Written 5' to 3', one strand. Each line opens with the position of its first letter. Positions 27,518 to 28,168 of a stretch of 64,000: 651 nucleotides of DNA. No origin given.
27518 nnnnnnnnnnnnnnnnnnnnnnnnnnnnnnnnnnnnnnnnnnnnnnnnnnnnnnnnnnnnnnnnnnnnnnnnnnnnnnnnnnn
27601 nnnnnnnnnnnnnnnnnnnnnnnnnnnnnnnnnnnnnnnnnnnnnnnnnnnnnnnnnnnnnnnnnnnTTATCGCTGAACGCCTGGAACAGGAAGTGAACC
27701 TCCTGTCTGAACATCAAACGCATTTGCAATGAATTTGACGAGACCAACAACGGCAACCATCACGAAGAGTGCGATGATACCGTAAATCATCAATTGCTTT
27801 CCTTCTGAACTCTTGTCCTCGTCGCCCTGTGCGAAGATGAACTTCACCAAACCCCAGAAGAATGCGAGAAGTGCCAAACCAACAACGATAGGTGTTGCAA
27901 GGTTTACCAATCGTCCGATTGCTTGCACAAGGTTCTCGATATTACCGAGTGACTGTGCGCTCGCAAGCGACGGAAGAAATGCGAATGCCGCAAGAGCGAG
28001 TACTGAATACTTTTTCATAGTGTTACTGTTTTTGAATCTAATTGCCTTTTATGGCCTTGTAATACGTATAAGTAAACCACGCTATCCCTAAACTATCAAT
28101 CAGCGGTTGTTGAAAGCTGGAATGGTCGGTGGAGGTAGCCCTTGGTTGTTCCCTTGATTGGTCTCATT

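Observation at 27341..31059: Tandem array of seven divergent pilin-like small two-TM proteins behind a solute-binding protein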

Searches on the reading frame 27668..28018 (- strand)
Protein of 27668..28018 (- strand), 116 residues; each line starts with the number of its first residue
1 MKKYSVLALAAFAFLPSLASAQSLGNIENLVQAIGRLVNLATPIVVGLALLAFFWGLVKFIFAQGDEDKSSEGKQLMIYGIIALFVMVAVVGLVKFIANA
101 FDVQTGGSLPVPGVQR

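Call 3: search_protein_families(library=pfam, proteins=[window:27668-28018:-], max_evalue=1)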
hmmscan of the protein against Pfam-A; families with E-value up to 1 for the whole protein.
window:27668-28018:- (116 aa): 5 families
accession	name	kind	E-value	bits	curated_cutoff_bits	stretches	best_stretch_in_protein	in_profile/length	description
PF18895.5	T4SS_pilin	-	2.5e-11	43.9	26.6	1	29-97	4-71/71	Type IV secretion system pilin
PF18920.5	DUF5671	-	0.0024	18.2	28.4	1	31-104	41-109/132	Domain of unknown function (DUF5671)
PF00520.37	Ion_trans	-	0.012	15.3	25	1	7-104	95-201/241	Ion transport protein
PF05987.18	DUF898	-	0.093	12.3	28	1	40-93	188-241/336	Bacterial protein of unknown function (DUF898)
PF00122.25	E1-E2_ATPase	-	0.13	12.2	28.1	1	28-91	109-161/181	E1-E2 ATPase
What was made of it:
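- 27668..28018 (-): Pilin W2, core type and the best match to the family. Its signal peptide probably ends at ASA|Q. PF18895 at 43.9 bits (call 3).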

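Call 27: find_homologous_proteins(query=window:27668-28018:-, max_evalue=0.001)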
Query window:27668-28018:- (116 aa): 324 proteins with E <= 0.001 among 418 candidates; the best 120 are listed.
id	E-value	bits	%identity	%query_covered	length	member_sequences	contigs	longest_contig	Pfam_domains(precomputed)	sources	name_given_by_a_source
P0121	8.9e-65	233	100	100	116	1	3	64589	PF18895.6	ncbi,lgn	-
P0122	3.7e-43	164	72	81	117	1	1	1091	PF18895.6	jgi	jgi:hypothetical protein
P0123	1.1e-39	153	64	99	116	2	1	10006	PF18895.6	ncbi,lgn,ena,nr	ncbi:MAG TPA: hypothetical protein VJ837_03745 [Candidatus Paceibacterota bacterium]|nr:hypothetical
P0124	9.2e-39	150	69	99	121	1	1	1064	PF18895.6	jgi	jgi:hypothetical protein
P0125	1.1e-38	149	64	100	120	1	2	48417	PF18895.6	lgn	-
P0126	1.5e-38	149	62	100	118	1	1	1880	PF18895.6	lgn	-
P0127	2.3e-38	148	67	99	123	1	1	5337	PF18895.6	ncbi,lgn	-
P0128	2.8e-38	148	69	99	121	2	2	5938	PF18895.6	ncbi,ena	-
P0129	3.6e-38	148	62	99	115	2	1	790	PF18895.6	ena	-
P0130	4.5e-38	147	66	100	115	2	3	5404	PF18895.6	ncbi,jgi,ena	-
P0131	4.6e-38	147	64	99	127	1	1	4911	PF18895.6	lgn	-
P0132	6.0e-38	147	65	100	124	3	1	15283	PF18895.6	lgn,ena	-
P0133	1.0e-37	146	66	99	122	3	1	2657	PF18895.6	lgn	-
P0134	1.4e-37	146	64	98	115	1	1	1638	PF18895.6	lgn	-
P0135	1.7e-37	146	66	99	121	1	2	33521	PF18895.6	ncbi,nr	ncbi:MAG: hypothetical protein KBD16_01205 [Candidatus Pacebacteria bacterium]|nr:hypothetical prote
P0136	1.8e-37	146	68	99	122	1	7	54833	PF18895.6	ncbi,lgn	-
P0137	1.9e-37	145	63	99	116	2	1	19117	PF18895.6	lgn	-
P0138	4.2e-37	144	70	86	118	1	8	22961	PF18895.6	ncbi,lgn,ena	-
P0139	5.1e-37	144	66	99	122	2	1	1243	PF18895.6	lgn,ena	-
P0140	7.3e-37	144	66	80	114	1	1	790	PF18895.6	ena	-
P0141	7.6e-37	144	69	80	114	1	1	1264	PF18895.6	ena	-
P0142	1.4e-36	143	64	99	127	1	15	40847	PF18895.6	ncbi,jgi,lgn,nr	ncbi:MAG: hypothetical protein QG633_304 [Patescibacteria group bacterium]|jgi:hypothetical protein|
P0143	1.5e-36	143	63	99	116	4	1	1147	PF18895.6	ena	-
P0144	2.3e-36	142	65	100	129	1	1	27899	PF18895.6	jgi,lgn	jgi:hypothetical protein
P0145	4.5e-36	141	64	99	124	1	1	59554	PF18895.6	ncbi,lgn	-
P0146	6.2e-36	141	68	100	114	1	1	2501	PF18895.6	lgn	-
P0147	7.4e-36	140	63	98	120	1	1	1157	PF18895.6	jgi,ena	-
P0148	9.3e-36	140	62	99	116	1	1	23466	PF18895.6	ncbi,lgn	-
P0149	9.3e-36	140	61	98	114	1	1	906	PF18895.6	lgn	-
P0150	1.0e-35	140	65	89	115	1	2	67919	PF18895.6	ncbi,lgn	ncbi:MAG: hypothetical protein AMXMBFR44_5940 [Candidatus Campbellbacteria bacterium]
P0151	1.0e-35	140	63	80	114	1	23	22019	PF18895.6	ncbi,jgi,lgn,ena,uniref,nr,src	ncbi:MAG: hypothetical protein A3G05_00975 [Candidatus Zambryskibacteria bacterium RIFCSPLOWO2_12_FU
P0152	1.5e-35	139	63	80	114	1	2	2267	PF18895.6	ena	-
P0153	1.7e-35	139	62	99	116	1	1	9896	PF18895.6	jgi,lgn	jgi:hypothetical protein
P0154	1.9e-35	139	61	98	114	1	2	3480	PF18895.6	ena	-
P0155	2.0e-35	139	59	98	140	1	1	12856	PF18895.6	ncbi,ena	-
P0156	2.3e-35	139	61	98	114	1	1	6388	PF18895.6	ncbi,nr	ncbi:MAG: hypothetical protein Q8P21_02485 [bacterium]|nr:hypothetical protein [bacterium]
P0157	2.6e-35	139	63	80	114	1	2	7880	PF18895.6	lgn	-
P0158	3.4e-35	138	63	80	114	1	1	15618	PF18895.6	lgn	-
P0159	3.6e-35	138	61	99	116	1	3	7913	PF18895.6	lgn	-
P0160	3.7e-35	138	66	98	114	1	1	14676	PF18895.6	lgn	-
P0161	4.3e-35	138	67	80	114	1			PF18895.6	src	-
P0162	5.0e-35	138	64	98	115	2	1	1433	PF18895.6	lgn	-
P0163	5.2e-35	138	66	98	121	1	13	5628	PF18895.6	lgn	-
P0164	6.1e-35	137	60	99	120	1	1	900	PF18895.6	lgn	-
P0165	6.7e-35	137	63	99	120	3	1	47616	PF18895.6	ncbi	-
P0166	7.1e-35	137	62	98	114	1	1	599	PF18895.6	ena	-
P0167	8.8e-35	137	62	99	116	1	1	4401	PF18895.6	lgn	-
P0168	8.8e-35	137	72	81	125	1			PF18895.6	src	-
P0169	1.0e-34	137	60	98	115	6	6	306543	PF18895.6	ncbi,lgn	-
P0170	1.1e-34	137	61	98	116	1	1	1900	PF18895.6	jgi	jgi:hypothetical protein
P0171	1.1e-34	137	61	98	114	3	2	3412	PF18895.6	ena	-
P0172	1.2e-34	136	64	91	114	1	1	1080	PF18895.6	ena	-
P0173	1.2e-34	136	66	80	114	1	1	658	PF18895.6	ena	-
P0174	1.4e-34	136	59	99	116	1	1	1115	PF18895.6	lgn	-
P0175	1.5e-34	136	65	98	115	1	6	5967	PF18895.6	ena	-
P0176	1.5e-34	136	61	99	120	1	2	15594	PF18895.6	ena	-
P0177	1.6e-34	136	61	98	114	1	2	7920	PF18895.6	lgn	-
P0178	1.6e-34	136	63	80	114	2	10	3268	PF18895.6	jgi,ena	-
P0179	1.7e-34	136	61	97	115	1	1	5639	PF18895.6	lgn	-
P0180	2.1e-34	136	61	98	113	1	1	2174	PF18895.6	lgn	-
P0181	2.1e-34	136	64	86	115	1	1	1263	PF18895.6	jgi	-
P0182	2.2e-34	136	61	98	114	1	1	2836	PF18895.6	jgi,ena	-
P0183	2.9e-34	135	67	80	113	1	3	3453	PF18895.6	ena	-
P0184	3.2e-34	135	61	97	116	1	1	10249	PF18895.6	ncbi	-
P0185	3.3e-34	135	62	98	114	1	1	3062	PF18895.6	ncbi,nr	ncbi:MAG: hypothetical protein Q8P21_01070 [bacterium]|nr:hypothetical protein [bacterium]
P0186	3.6e-34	135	62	80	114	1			PF18895.6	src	-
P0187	3.8e-34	135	65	99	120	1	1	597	PF18895.6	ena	-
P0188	4.2e-34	135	62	80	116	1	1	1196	PF18895.6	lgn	-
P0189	4.7e-34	135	65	78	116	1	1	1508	PF18895.6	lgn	-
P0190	5.1e-34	134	62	80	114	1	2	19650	PF18895.6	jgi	jgi:small-conductance mechanosensitive channel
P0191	6.5e-34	134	65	89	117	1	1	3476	PF18895.6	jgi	-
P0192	7.0e-34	134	61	98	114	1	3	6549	PF18895.6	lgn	-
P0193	8.0e-34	134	62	98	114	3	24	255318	PF18895.6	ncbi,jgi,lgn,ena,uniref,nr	ncbi:MAG: hypothetical protein A3C70_02950 [Candidatus Zambryskibacteria bacterium RIFCSPHIGHO2_02_F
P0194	8.4e-34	134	59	98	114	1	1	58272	PF18895.6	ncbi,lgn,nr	ncbi:MAG: hypothetical protein Q8Q92_04375 [bacterium]|nr:hypothetical protein [bacterium]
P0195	9.0e-34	134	61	98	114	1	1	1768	PF18895.6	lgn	-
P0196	9.8e-34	134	59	100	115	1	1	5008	PF18895.6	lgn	-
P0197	1.0e-33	133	60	98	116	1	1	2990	PF18895.6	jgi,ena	-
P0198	1.0e-33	133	62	80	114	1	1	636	PF18895.6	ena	-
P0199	1.2e-33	133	57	98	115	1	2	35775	PF18895.6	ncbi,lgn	-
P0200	1.3e-33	133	62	81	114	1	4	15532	PF18895.6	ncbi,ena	-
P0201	1.5e-33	133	58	98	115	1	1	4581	PF18895.6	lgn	-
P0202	1.5e-33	133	61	80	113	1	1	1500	PF18895.6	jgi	-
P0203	1.6e-33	133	61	98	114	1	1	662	PF18895.6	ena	-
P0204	1.6e-33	133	65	79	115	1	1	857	PF18895.6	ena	-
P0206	1.9e-33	133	59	99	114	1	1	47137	PF18895.6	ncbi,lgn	-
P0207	2.4e-33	132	61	80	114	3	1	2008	PF18895.6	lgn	-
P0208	2.9e-33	132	61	99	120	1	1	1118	PF18895.6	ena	-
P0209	3.2e-33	132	61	98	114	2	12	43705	PF18895.6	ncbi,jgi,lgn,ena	jgi:hypothetical protein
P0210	3.7e-33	132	60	100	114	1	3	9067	PF18895.6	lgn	-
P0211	4.3e-33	131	63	98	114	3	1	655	PF18895.6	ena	-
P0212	5.4e-33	131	61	98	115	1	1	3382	PF18895.6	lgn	-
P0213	5.7e-33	131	58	98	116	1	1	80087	PF18895.6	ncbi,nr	ncbi:MAG: pilin [bacterium]|nr:pilin [bacterium]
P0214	6.2e-33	131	61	98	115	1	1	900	PF18895.6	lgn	-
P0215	6.3e-33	131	63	100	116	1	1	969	PF18895.6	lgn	-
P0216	6.5e-33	131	59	100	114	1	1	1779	PF18895.6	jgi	jgi:hypothetical protein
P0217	7.2e-33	131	62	98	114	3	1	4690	PF18895.6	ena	-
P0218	7.6e-33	131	63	80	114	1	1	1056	PF18895.6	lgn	-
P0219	8.3e-33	131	58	98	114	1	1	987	PF18895.6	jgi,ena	-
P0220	8.7e-33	130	61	80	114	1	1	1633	PF18895.6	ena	-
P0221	9.1e-33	130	61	99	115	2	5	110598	PF18895.6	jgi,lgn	-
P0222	9.2e-33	130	61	98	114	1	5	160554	PF18895.6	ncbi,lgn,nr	ncbi:MAG: hypothetical protein HYX23_00360 [Candidatus Zambryskibacteria bacterium]|nr:hypothetical 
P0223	9.4e-33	130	62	99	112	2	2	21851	PF18895.6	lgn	-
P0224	1.0e-32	130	61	98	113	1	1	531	PF18895.6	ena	-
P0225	1.0e-32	130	59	98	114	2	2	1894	PF18895.6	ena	-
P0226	1.2e-32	130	60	98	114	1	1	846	PF18895.6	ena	-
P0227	1.6e-32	130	58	98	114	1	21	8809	PF18895.6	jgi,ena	-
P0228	1.9e-32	129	60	98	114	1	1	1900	PF18895.6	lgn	-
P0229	2.1e-32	129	67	80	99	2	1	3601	PF18895.6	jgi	jgi:heme/copper-type cytochrome/quinol oxidase subunit 2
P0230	2.2e-32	129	61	98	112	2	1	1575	PF18895.6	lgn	-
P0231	2.9e-32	129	58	98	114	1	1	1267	PF18895.6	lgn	-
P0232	3.3e-32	129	65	79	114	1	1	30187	PF18895.6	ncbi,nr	ncbi:MAG: hypothetical protein Q7S49_01510 [bacterium]|nr:hypothetical protein [bacterium]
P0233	3.4e-32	129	56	98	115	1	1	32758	PF18895.6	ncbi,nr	ncbi:MAG: hypothetical protein Q7R89_00065 [bacterium]|nr:hypothetical protein [bacterium]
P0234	4.4e-32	128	63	91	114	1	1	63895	PF18895.6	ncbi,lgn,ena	-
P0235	4.7e-32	128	62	80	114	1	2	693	PF18895.6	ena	-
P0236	4.8e-32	128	62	100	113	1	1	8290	PF18895.6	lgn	-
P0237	5.0e-32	128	60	98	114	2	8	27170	PF18895.6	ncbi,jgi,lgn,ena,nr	ncbi:MAG TPA: pilin [Parcubacteria group bacterium]|nr:pilin [Parcubacteria group bacterium]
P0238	5.9e-32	128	57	99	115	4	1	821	PF18895.6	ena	-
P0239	6.1e-32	128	62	80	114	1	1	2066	PF18895.6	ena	-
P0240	6.3e-32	128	58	97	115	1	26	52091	PF18895.6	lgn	-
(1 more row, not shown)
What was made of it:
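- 27668..28018 (-): Orthologs are 56-72% identical across about 120 clusters (call 27).
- W2 orthologs are 56-72% identical in about 120 clusters (call 27).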

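Call 40: search_solved_structures(query=A3, max_evalue=10, show_alignments=2)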
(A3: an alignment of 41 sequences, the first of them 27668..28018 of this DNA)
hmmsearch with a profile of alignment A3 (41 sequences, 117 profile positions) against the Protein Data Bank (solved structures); distinct sequences matched with E-value up to 10: 32.
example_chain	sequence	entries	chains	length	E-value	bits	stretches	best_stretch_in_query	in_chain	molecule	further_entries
9hmf_O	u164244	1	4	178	0.11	15.6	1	65-112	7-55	Flagellar protein FliL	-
5l75_G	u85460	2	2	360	0.68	13.1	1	72-99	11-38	FIG000906: Predicted Permease | LPS export ABC transporter permease LptG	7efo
8cw4_1A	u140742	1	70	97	0.7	13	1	7-56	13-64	Conjugal transfer protein TraM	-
8evm_A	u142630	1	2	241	0.73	13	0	66-93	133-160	Chlorophyll dimer protein designs, Special Pair 3 (SP3x)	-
8k4p_A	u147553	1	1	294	0.87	12.7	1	35-88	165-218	G protein-coupled receptor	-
9ejc_E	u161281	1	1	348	0.97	12.6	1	35-88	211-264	viral G-protein coupled receptor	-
4faa_A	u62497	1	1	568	1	12.5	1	36-71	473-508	Cytochrome c oxidase subunit 1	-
4gp4_A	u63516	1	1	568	1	12.5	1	36-71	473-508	Cytochrome c oxidase subunit 1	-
4n4y_A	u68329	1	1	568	1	12.5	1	36-71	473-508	Cytochrome c oxidase subunit 1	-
4g7r_A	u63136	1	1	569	1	12.5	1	36-71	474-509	Cytochrome c oxidase subunit 1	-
1ehk_A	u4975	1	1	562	1.1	12.5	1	36-71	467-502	BA3-TYPE CYTOCHROME-C OXIDASE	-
4fa7_A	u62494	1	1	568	1.1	12.5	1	36-71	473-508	Cytochrome c oxidase subunit 1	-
3s8g_A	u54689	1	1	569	1.1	12.4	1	36-71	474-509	Cytochrome c oxidase subunit 1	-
4g7s_A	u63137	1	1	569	1.1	12.4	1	36-71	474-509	Cytochrome c oxidase subunit 1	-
4g72_A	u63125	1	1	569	1.1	12.4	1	36-71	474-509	Cytochrome c oxidase subunit 1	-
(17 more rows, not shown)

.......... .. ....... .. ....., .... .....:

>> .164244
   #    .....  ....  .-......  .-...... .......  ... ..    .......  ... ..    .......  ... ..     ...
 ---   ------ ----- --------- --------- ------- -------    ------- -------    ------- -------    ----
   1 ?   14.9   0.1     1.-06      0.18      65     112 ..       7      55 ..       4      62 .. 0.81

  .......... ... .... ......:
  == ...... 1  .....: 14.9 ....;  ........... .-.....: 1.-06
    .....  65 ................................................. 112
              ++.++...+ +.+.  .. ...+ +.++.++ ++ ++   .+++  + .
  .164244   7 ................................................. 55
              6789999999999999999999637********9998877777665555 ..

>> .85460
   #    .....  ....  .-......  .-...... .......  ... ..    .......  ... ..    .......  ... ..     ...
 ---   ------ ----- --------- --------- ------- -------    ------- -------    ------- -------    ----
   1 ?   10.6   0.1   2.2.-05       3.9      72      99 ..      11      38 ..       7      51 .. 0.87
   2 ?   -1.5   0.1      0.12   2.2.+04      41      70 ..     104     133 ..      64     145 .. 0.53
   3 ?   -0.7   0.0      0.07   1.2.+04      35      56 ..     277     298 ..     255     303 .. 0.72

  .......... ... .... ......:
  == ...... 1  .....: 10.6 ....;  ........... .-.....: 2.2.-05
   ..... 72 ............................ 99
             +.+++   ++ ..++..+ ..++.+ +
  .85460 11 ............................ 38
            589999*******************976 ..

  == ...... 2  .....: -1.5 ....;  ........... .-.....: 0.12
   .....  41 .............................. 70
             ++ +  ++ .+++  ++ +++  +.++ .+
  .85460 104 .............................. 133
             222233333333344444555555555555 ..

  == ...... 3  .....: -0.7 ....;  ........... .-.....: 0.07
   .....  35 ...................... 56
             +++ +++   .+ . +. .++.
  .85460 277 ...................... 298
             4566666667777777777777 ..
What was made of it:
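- Tried and rejected: Profile search of PDB sequences (call 40).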

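Call 45: predict_structure(alignment_id=A3)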
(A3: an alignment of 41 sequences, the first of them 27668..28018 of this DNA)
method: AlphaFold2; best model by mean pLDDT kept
length: 116 residues; sequences in the alignment: 41
mean_pLDDT: 77.5   pTM: 0.53
mean pLDDT of the five models: 77.5, 76.0, 72.3, 72.1, 62.9
residues with pLDDT >= 90: 36; 70-90: 41; 50-70: 36; < 50: 3
segments of 3 or more residues with pLDDT < 50: none
pLDDT, mean of each block of 10 residues (from residue 1): 56 61 67 84 91 93 87 92 91 85 60 54
secondary structure, 60 per line:
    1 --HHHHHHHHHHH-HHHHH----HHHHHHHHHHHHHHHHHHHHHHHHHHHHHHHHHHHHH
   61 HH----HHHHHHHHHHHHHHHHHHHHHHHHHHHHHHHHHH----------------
elements in order: H3-13 H15-19 H24-62 H67-100
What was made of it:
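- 27668..28018 (-): AF2 model shows a hairpin, H24-62 and H67-100, with pLDDT above 85 in the core (call 45).
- On Pfam PF18895 T4SS_pilin: AF2 gives a hairpin, H24-62 and H67-100 (call 45).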

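Call 48: search_protein_families(library=ncbifam, proteins=[window:27668-28018:-], max_evalue=0.01)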
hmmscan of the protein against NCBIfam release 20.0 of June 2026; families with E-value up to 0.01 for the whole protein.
window:27668-28018:- (116 aa): 2 families
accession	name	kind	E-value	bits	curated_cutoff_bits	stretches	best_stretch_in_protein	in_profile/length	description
NF045849.1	ICE_MMCAP2_0565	equivalog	0.00039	20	40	1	28-99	7-78/80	Mbov_0395 family pilin-like conjugal transfer protein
NF045890.1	conj_pls20_p028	equivalog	0.00088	18.2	150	1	32-103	56-126/377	pLS20_p028 family conjugation system transmembrane protein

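Call 49: fold_search(model_id=the predicted structure, library=pdb)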
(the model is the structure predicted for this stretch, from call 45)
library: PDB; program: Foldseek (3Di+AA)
matches with E <= 10: 156; with E <= 0.001: 0
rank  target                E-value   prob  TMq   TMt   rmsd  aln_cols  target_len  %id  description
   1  3zx6_A                8.8e-01  0.72  0.50  0.22  17.9       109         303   14  Structure of Hamp(AF1503)-Tsr fusion - Hamp (A291V) mutant (released 2012-02-29)
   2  3g67_B                1.0e+00  0.18  0.29  0.16  16.1       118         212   17  Crystal Structure of a Soluble Chemoreceptor from Thermotoga maritima (released 2009-07-28)
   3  7c7e                  1.3e+00  0.54  0.32  0.26  11.1        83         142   14  Crystal structure of C terminal domain of Escherichia coli DgoR (released 2021-01-20)
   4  7bgn_C                1.5e+00  0.38  0.35  0.21  11.2        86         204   10  Crystal structure of MtHISN2-AMP complex, a bifunctional enzyme from the histidine biosynthetic pathway (released 2021-05-19)
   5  1qu7_B                1.6e+00  0.60  0.52  0.30  18.5       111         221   14  FOUR HELICAL-BUNDLE STRUCTURE OF THE CYTOPLASMIC DOMAIN OF A SERINE CHEMOTAXIS RECEPTOR (released 2000-07-12)
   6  2ch7_A                1.9e+00  0.66  0.56  0.23  18.3       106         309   13  Crystal structure of the cytoplasmic domain of a bacterial chemoreceptor from Thermotoga maritima (released 2006-04-18)
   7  9a65_B                1.9e+00  0.60  0.53  0.11  12.9       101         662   16  Integrative model of YVAQ-MCPB by crosslinking MS and deep learning (released 2024-09-18)
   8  6s1k_E                2.0e+00  0.66  0.52  0.57   4.3        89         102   13  E. coli Core Signaling Unit, carrying QQQQ receptor mutation (released 2020-01-22)
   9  3g6b_B                2.0e+00  0.12  0.29  0.16  16.3       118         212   18  Crystal structure of a Soluble Chemoreceptor from Thermotoga maritima Asn217Ile mutant (released 2009-07-28)
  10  7p3r_A                2.1e+00  0.20  0.35  0.16  10.5        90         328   13  Helical structure of the toxin MakA from Vibrio cholera (released 2022-02-23)
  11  9a65_A                2.1e+00  0.13  0.31  0.09  25.5       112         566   18  Integrative model of YVAQ-MCPB by crosslinking MS and deep learning (released 2024-09-18)
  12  6djl_E                2.2e+00  0.30  0.45  0.25  12.8       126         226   10  Crystal structure of the Rab11 GEF SH3BP5 bound to nucleotide free Rab11A (released 2018-09-26)
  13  6djl_B                2.2e+00  0.28  0.44  0.26  12.6       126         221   10  Crystal structure of the Rab11 GEF SH3BP5 bound to nucleotide free Rab11A (released 2018-09-26)
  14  8wqy_G                2.2e+00  0.21  0.30  0.23  12.4        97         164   18  Fe-O nanocluster of form-XI in the 4-fold channel of Ureaplasma diversum ferritin (released 2024-06-12)
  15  3g67_A                2.4e+00  0.51  0.50  0.29  15.4       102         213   17  Crystal Structure of a Soluble Chemoreceptor from Thermotoga maritima (released 2009-07-28)
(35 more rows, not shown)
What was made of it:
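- On TrbC/VirB2 conjugative pilin (Pfam PF04956 and functional class): Foldseek finds nothing better than E = 0.88 (call 49).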

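Call 55: search_protein_families(library=pfam, alignment_id=A4, max_evalue=0.001)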
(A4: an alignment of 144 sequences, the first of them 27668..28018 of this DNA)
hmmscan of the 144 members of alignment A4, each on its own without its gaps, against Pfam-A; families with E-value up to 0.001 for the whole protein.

A. member 1, window:27668-28018:- (116 aa): 1 family
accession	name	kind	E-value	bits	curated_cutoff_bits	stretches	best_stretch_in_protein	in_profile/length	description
PF18895.5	T4SS_pilin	-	2.5e-11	43.9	26.6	1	29-97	4-71/71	Type IV secretion system pilin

B. families by the number of members that match (of 144 scanned): 9 families
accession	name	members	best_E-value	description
PF18895.5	T4SS_pilin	141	1e-15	Type IV secretion system pilin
PF04956.18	TrbC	23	6.6e-09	TrbC/VIRB2 pilin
PF00520.37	Ion_trans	2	5.7e-05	Ion transport protein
PF23535.1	Microp_apicomplexa_21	1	0.00031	Apicomplexa microprotein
PF01545.26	Cation_efflux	1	0.00055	Cation efflux family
PF04290.18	DctQ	1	0.00079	Tripartite ATP-independent periplasmic transporters, DctQ component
PF20447.3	DUF6704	1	0.00079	Family of unknown function (DUF6704)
PF03062.24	MBOAT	1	0.0008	MBOAT, membrane-bound O-acyltransferase family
PF01554.23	MatE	1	0.00094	MatE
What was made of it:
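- On TrbC/VirB2 conjugative pilin (Pfam PF04956 and functional class): Of 144 orthologous array members, 23 match at E <= 1e-3, the best at 6.6e-9 (call 55).
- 141 of 144 relatives hit PF18895 and 23 hit TrbC (call 55).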

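Call 64: find_encoding_contigs(protein=P0169, flank=10000, max_places=1)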
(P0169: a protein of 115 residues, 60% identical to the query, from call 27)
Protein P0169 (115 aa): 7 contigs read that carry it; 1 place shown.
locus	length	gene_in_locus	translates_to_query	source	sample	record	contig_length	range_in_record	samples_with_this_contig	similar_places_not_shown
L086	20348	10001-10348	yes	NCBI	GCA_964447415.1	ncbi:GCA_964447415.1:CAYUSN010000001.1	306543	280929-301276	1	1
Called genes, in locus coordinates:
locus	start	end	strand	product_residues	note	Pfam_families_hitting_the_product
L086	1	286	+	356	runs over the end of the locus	PF04545:Sigma70_r4, PF05066:HARE-HTH (faint)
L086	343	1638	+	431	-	PF26449:DUF8128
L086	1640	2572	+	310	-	PF02618:YceG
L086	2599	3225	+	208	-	PF13483:Lactamase_B_3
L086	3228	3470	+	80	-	-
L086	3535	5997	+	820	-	PF00521:DNA_topoisoIV, PF03989:DNA_gyraseA_C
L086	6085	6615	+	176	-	PF01135:PCMT (weak), PF01209:Ubie_methyltran, PF01728:FtsJ (weak), PF13489:Methyltransf_23 (weak), PF13847:Methyltransf_31, PF08241:Methyltransf_11, PF08242:Methyltransf_12, PF13649:Methyltransf_25, +1 more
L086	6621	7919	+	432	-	PF01547:SBP_bac_1, PF13416:SBP_bac_8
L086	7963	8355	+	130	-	PF18895:T4SS_pilin (weak)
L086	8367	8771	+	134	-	PF04956:TrbC (weak), PF18895:T4SS_pilin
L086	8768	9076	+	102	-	PF18895:T4SS_pilin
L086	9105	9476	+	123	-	PF18895:T4SS_pilin (weak)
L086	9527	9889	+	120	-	PF18895:T4SS_pilin (weak)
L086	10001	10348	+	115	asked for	PF18895:T4SS_pilin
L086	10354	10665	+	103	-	PF18895:T4SS_pilin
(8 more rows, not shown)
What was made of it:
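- This also held when starting from a pilin (call 64).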

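Call 68: search_protein_families(library=padloc, proteins=[window:27668-28018:-], max_evalue=0.01)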
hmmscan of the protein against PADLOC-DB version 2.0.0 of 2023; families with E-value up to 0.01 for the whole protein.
window:27668-28018:- (116 aa): 0 families

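Call 69: search_protein_families(library=phrogs, proteins=[window:27668-28018:-], max_evalue=0.01)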
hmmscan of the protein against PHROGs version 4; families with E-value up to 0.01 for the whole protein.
window:27668-28018:- (116 aa): 0 families
